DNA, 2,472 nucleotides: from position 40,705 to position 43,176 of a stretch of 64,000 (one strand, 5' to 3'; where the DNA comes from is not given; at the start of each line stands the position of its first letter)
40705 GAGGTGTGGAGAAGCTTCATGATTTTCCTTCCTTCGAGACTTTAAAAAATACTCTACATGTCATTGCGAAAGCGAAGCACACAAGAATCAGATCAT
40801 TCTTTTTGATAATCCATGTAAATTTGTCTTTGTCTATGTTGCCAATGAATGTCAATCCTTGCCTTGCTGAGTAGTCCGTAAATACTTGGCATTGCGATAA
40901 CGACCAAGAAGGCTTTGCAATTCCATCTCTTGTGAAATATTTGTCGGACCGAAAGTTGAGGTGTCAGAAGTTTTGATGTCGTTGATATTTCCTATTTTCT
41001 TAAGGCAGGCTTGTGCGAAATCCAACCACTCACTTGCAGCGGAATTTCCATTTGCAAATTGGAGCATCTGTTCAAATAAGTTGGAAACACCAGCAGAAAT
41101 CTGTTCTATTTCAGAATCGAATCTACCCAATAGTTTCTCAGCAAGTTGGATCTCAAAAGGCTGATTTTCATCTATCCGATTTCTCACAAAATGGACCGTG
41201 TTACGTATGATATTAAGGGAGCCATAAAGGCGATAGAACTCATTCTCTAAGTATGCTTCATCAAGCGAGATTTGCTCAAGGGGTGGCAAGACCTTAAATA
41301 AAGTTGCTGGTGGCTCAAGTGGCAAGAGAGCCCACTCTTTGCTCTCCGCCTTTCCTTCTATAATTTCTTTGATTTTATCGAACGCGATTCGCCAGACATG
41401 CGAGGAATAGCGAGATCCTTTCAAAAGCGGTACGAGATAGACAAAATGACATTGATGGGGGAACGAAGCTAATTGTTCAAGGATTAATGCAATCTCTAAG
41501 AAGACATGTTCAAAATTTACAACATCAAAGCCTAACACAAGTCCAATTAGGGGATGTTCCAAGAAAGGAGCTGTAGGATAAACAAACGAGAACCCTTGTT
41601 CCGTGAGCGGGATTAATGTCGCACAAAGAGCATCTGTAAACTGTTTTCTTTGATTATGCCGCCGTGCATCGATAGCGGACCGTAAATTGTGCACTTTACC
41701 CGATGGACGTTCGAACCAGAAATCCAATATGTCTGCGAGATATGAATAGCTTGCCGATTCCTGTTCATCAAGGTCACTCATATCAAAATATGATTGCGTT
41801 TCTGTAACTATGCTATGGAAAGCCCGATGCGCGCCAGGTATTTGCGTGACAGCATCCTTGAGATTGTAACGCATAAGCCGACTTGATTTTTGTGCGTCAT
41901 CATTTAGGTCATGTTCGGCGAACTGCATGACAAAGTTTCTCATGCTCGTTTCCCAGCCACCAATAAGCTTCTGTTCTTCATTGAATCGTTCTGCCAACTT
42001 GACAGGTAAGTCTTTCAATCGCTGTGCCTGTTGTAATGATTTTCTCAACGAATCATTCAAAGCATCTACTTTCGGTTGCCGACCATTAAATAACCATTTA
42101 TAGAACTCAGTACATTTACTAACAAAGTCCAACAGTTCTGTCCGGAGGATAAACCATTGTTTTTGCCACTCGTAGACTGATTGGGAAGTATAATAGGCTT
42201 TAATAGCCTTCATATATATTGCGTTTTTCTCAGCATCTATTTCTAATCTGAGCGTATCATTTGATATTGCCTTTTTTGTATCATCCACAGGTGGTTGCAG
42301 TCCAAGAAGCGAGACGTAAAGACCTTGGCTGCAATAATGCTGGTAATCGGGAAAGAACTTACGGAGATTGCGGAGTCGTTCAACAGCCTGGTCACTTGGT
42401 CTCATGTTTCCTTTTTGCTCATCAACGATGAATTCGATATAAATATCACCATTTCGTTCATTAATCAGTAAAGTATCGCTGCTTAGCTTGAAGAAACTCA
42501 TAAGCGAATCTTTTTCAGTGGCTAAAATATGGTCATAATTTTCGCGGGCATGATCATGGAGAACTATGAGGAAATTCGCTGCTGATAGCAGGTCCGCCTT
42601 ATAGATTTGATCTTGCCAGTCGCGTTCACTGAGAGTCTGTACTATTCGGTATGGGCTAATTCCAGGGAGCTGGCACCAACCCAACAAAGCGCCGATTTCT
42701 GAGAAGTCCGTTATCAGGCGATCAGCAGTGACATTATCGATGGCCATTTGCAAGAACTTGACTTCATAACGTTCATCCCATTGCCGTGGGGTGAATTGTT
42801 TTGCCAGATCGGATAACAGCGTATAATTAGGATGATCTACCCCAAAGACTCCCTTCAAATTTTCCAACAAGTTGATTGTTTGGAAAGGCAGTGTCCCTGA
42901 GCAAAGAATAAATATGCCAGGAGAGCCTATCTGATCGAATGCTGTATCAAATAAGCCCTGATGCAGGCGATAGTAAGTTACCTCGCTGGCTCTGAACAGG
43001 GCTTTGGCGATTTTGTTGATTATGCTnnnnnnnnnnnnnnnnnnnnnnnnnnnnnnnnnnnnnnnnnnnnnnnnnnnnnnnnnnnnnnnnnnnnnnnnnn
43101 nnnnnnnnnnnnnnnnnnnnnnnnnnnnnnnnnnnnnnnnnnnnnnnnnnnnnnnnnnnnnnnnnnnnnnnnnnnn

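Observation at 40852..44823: AT-rich 1323-aa nuclease-STAND NTPase gene: candidate single-gene (Avs-like) or novel antiphage module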

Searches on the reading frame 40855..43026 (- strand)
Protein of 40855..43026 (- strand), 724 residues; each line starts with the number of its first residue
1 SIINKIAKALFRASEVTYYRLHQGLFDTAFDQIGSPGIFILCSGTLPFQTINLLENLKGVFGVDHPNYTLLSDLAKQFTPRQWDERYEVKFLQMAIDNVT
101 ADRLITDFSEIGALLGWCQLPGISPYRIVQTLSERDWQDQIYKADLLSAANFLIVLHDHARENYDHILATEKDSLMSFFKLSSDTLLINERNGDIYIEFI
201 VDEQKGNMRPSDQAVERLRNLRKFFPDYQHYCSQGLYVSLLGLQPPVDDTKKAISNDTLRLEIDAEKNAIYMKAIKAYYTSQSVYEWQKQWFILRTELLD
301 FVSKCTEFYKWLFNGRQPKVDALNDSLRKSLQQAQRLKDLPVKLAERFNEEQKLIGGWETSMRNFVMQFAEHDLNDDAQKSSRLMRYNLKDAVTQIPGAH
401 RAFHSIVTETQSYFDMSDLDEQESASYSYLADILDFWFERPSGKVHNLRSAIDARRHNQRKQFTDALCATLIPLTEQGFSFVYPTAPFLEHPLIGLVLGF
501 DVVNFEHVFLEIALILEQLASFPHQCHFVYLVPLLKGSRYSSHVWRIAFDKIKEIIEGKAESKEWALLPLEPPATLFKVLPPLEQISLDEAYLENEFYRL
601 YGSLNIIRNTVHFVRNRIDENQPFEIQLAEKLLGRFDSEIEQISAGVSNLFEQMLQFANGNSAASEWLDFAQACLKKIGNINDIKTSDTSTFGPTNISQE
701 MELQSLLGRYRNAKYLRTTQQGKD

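Call 42: predict_structure(alignment_id=A3)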
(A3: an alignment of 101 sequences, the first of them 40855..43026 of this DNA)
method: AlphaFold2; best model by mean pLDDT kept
length: 724 residues; sequences in the alignment: 101
mean_pLDDT: 92.9   pTM: 0.87
mean pLDDT of the five models: 92.9, 92.3, 91.2, 91.1, 90.5
residues with pLDDT >= 90: 610; 70-90: 91; 50-70: 18; < 50: 5
segments of 3 or more residues with pLDDT < 50: 720-724
pLDDT, mean of each block of 10 residues (from residue 1): 94 97 98 96 92 90 90 96 95 92 81 89 91 88 94 92 95 98 98 97 93 97 98 93 79 96 91 96 98 98 98 95 97 96 95 97 97 93 95 96 97 95 97 94 92 95 97 98 95 92 95 96 96 97 95 90 82 94 96 94 91 93 97 91 95 96 96 92 69 66 94 83 42
secondary structure, 60 per line:
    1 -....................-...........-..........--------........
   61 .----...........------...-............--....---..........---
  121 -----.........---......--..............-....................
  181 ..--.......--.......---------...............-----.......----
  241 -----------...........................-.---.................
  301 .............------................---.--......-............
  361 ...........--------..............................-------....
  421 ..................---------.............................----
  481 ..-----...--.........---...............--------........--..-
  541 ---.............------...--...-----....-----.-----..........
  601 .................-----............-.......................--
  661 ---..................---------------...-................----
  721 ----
elements in order (helices of 4 or more, strands of 3 or more residues): H2-21 H23-33 H35-44 H53-61 H66-76 H87-98 H101-104 H108-117 H126-134 H138-143 H146-159 H161-182 E185-191 E194-200 H210-224 E230-236 E252-255 H256-278 H284-313 H320-335 H342-347 H349-371 H380-409 H417-438 H448-476 E488-490 E493-501 H505-519 E528-535 E544-548 H549-556 E568-570 H576-579 H591-617 H623-634 H636-658 H664-681 H701-716

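Call 46: fold_search(model_id=the predicted structure, library=pdb)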
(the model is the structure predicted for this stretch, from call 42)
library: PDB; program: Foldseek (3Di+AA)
matches with E <= 10: 173; with E <= 0.001: 0
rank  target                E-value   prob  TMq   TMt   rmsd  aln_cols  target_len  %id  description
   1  8xma_B                4.7e-01  0.20  0.11  0.21  19.4       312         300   12  Cryo-EM structure of human ZnT1 WT, in the presence of zinc, determined in an outward-facing conformation (released 2024-10-30)
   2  2zxr                  7.0e-01  0.11  0.09  0.10  18.8       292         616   12  Crystal structure of RecJ in complex with Mg2+ from Thermus thermophilus HB8 (released 2010-01-05)
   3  3w3z_A                8.3e-01  0.06  0.12  0.10  28.8       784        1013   10  Crystal structure of Kap121p bound to RanGTP (released 2013-04-10)
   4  8zb0_A                9.0e-01  0.20  0.12  0.21  20.5       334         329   10  Cryo-EM structure of human ZnT1 (released 2025-03-12)
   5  9jf4                  1.1e+00  0.07  0.10  0.15  27.3       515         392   11  cryo-EM structure of Neuromedin B receptor in complex with PD168368 (released 2025-07-09)
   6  6os0_A                1.3e+00  0.06  0.08  0.13  29.5       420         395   13  Structure of synthetic nanobody-stabilized angiotensin II type 1 receptor bound to angiotensin II (released 2020-02-19)
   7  4dvy                  1.3e+00  0.02  0.08  0.09  30.6       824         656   11  Crystal structure of the Helicobacter pylori CagA oncoprotein (released 2012-07-25)
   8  8j7t_A                1.4e+00  0.15  0.12  0.23  19.1       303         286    8  Cryo-EM structure of hZnT7-Fab complex in zinc-unbound state, determined in outward-facing conformation (released 2023-09-20)
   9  9i05_Xd               1.5e+00  0.09  0.11  0.16  23.5       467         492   10  Cryo-EM structure of the large subunit of the mitochondrial ribosome from Toxoplasma gondii (released 2025-06-11)
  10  8xma_A                1.6e+00  0.08  0.10  0.16  19.3       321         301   12  Cryo-EM structure of human ZnT1 WT, in the presence of zinc, determined in an outward-facing conformation (released 2024-10-30)
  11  9jtw_A                1.6e+00  0.08  0.13  0.18  22.1       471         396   10  AtALMT1 with LMNG and sterol mimic CHS (released 2025-03-12)
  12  5owu_A                1.6e+00  0.04  0.13  0.11  27.5       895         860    9  Kap95:Nup1 complex (released 2017-10-25)
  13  3wyf_C                1.6e+00  0.02  0.09  0.07  28.4       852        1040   11  Crystal structure of Xpo1p-Yrb2p-Gsp1p-GTP complex (released 2014-11-12)
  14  8vzn_A                1.7e+00  0.05  0.09  0.14  26.2       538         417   10  Cryo-EM structure of FLVCR2 in the inward-facing state with choline bound (released 2024-05-01)
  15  3ck6_A                1.9e+00  0.23  0.10  0.22  12.4       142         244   13  Crystal structure of ZntB cytoplasmic domain from Vibrio parahaemolyticus RIMD 2210633 (released 2008-03-25)
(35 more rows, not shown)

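Call 65: fold_search(model_id=the predicted structure, library=viral)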
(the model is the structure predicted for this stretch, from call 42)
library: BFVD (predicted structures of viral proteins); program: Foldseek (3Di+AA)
matches with E <= 10: 229; with E <= 0.001: 0
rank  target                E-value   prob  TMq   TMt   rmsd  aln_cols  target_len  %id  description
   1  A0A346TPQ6            1.2e-01  0.14  0.14  0.12  22.5       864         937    9  ORF120 [Mythimna unipuncta nucleopolyhedrovirus]
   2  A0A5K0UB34            1.6e-01  0.12  0.08  0.11  27.2       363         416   12  Uncharacterized protein [Yasminevirus sp. GU-2018]
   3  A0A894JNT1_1          2.2e-01  0.05  0.08  0.06  34.8       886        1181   10  RNA-directed RNA polymerase L [Pygmy goby arenavirus FL15]
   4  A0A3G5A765            3.2e-01  0.06  0.08  0.09  31.4       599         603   10  C2H2-type domain-containing protein [Harvfovirus sp.]
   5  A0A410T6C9            4.5e-01  0.51  0.09  0.23  12.0       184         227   11  (no name in the UniProt tables at hand)
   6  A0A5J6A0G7            4.9e-01  0.06  0.09  0.09  40.9       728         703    9  Uncharacterized protein [Aeromonas phage MJG]
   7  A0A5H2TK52            5.8e-01  0.91  0.12  0.54   5.9       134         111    6  (no name in the UniProt tables at hand)
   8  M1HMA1                6.4e-01  0.14  0.07  0.13  25.7       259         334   12  (no name in the UniProt tables at hand)
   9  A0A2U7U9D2            6.4e-01  0.06  0.09  0.10  28.8       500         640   10  DUF5867 domain-containing protein [Pandoravirus quercus]
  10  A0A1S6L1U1            6.6e-01  0.16  0.10  0.10  17.2       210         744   16  (no name in the UniProt tables at hand)
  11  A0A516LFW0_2          6.6e-01  0.06  0.09  0.06  22.4       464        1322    8  (no name in the UniProt tables at hand)
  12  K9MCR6                7.6e-01  0.12  0.10  0.21  26.3       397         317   12  (no name in the UniProt tables at hand)
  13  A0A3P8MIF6            7.6e-01  0.05  0.08  0.09  26.9       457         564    9  Outer capsid protein [Baku virus]
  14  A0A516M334            7.9e-01  0.06  0.10  0.08  32.9       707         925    9  (no name in the UniProt tables at hand)
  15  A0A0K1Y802            8.6e-01  0.04  0.07  0.10  27.1       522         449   13  (no name in the UniProt tables at hand)
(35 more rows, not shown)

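Call 80: search_protein_families(library=pfam, alignment_id=A7, max_evalue=1)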
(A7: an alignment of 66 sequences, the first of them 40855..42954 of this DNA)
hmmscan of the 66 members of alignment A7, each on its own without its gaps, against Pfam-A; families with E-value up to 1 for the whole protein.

A. member 1, window:40855-42954:- (700 aa): 1 family
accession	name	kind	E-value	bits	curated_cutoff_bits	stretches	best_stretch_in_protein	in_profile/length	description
PF15141.11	UQCC3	-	0.29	11.5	33.6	0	221-268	29-81/87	Ubiquinol-cytochrome-c reductase complex assembly factor 3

B. families by the number of members that match (of 66 scanned): 51 families (the first 25 are shown)
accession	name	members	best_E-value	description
PF12588.13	PSDC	6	0.004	Phophatidylserine decarboxylase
PF20849.2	TelK_muzzle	3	0.033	Protelomerase, muzzle domain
PF00261.25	Tropomyosin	2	0.0075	Tropomyosin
PF06005.17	ZapB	2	0.044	Cell division protein ZapB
PF08124.17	Lyase_8_N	1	0.01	Polysaccharide lyase family 8, N terminal alpha-helical domain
PF18190.7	Plk4_PB1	1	0.011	Polo-like Kinase 4 Polo Box 1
PF24715.1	YxiF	1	0.017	YxiF protein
PF01014.23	Uricase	1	0.017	Uricase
PF20941.2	DUF6848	1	0.024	Domain of unknown function (DUF6848)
PF14836.12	Ubiquitin_3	1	0.026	Ubiquitin-like domain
PF14629.12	ORC4_C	1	0.031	Origin recognition complex (ORC) subunit 4 C-terminus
PF24611.2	Spectrin_Anc-1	1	0.034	Nuclear anchorage protein 1, spectrin-like repeat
PF05198.21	IF3_N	1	0.037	Translation initiation factor IF-3, N-terminal domain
PF18363.6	PI_PP_I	1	0.042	Phosphoinositide phosphatase insertion domain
PF22674.2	C2185-like_N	1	0.045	C2185-like, N-terminal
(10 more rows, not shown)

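Call 97: search_protein_representatives(alignment_id=A8)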
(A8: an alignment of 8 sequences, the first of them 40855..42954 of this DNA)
Query: 8 sequences, 695 profile positions. Proteins with E-value up to 0.001 (for the whole library): 614; up to 1e-10: 430; up to 1e-30: 235. The best 150 are listed.
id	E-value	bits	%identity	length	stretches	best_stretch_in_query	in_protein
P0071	4.0e-258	874.7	-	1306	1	2-695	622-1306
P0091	2.7e-226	769.5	-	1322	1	2-681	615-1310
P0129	1.7e-199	680.9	-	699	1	8-681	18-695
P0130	2.0e-187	641.0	-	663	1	45-682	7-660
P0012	1.3e-183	628.3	-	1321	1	4-694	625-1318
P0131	8.1e-176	602.6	-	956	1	3-682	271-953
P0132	3.0e-166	571.0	-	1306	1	3-660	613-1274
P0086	2.3e-161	554.9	-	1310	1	2-693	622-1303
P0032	7.4e-161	553.2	-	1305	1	3-694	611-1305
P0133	4.6e-159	547.2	-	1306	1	3-680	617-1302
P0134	2.5e-155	534.9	-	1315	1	2-668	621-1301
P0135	3.5e-155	534.4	-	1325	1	2-659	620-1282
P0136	1.6e-154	532.2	-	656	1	56-677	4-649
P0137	4.8e-154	530.7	-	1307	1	2-651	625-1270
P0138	2.9e-153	528.1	-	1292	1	2-625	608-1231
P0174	1.7e-96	340.4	-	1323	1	2-653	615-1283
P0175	4.7e-96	339.0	-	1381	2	173-642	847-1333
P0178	7.8e-93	328.4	-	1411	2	178-632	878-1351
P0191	2.4e-81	290.4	-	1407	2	169-654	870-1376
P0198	3.6e-78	279.9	-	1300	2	187-564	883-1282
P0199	1.1e-77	278.3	-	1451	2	187-528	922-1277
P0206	1.0e-69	251.9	-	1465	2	188-637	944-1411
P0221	4.8e-61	223.3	-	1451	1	6-692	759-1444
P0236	3.8e-54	200.5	-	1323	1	2-597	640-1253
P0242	1.5e-52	195.2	-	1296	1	15-617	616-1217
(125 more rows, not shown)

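Call 99: search_protein_families(library=pfam, proteins=[P0175, P0178, P0191, P0199, P0206, P0198, P0221], max_evalue=0.001)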
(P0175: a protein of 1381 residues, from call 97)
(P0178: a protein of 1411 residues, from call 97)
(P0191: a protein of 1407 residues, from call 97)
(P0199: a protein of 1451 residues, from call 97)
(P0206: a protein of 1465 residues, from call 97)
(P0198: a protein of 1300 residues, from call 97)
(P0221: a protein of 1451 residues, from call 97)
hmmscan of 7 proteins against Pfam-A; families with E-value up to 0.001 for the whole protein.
P0175 (1381 aa): 1 family
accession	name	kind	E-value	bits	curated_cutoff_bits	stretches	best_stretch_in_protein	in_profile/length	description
PF25199.1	nSTAND_NTPase5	-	1.4e-07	31.9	34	1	287-419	2-140/145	Novel STAND NTPase 5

P0178 (1411 aa): 1 family
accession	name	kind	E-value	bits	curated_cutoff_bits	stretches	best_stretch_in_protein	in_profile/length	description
PF25199.1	nSTAND_NTPase5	-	0.00012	22.4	34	1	290-349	2-66/145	Novel STAND NTPase 5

P0191 (1407 aa): 0 families

P0199 (1451 aa): 0 families

P0206 (1465 aa): 1 family
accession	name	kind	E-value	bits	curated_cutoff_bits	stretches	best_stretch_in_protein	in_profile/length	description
PF25199.1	nSTAND_NTPase5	-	0.00045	20.5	34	1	345-421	2-84/145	Novel STAND NTPase 5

P0198 (1300 aa): 1 family
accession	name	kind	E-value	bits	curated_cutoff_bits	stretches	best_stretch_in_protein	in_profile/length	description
PF25199.1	nSTAND_NTPase5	-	8.5e-07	29.3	34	1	285-417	2-140/145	Novel STAND NTPase 5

P0221 (1451 aa): 2 families
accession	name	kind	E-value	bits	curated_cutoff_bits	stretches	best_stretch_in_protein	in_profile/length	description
PF00149.33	Metallophos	-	6.8e-10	40.1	21.5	1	9-263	5-190/191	Calcineurin-like phosphoesterase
PF25199.1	nSTAND_NTPase5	-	2.3e-09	37.7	34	1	395-525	2-140/145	Novel STAND NTPase 5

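Call 103: find_encoding_contigs(protein=P0221, flank=10000, max_places=1)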
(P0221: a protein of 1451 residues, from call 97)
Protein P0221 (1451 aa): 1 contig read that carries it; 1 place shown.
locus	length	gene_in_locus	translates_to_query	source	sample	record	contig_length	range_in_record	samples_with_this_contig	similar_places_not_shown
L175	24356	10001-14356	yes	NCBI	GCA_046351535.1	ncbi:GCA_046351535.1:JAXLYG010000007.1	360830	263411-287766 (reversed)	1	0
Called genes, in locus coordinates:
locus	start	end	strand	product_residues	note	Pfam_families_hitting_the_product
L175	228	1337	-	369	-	PF14659:Phage_int_SAM_3 (faint), PF00589:Phage_integrase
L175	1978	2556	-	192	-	-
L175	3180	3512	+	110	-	-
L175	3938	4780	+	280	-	PF13814:Replic_Relax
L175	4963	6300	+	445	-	PF02534:T4SS-DNA_transf (faint), PF01935:DUF87 (weak), PF10412:TrwB_AAD_bind (faint), PF13191:AAA_16 (faint), PF12696:TraG-D_C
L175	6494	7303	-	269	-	-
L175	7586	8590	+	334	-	-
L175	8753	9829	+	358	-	-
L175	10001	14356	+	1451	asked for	PF00149:Metallophos, PF25199:nSTAND_NTPase5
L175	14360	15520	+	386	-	-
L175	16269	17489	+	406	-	PF01078:Mg_chelatase (faint), PF00158:Sigma54_activat, PF14532:Sigma54_activ_2 (weak), PF07728:AAA_5, PF25601:AAA_lid_14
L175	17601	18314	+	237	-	-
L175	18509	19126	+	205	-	-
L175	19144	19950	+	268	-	-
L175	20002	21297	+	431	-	-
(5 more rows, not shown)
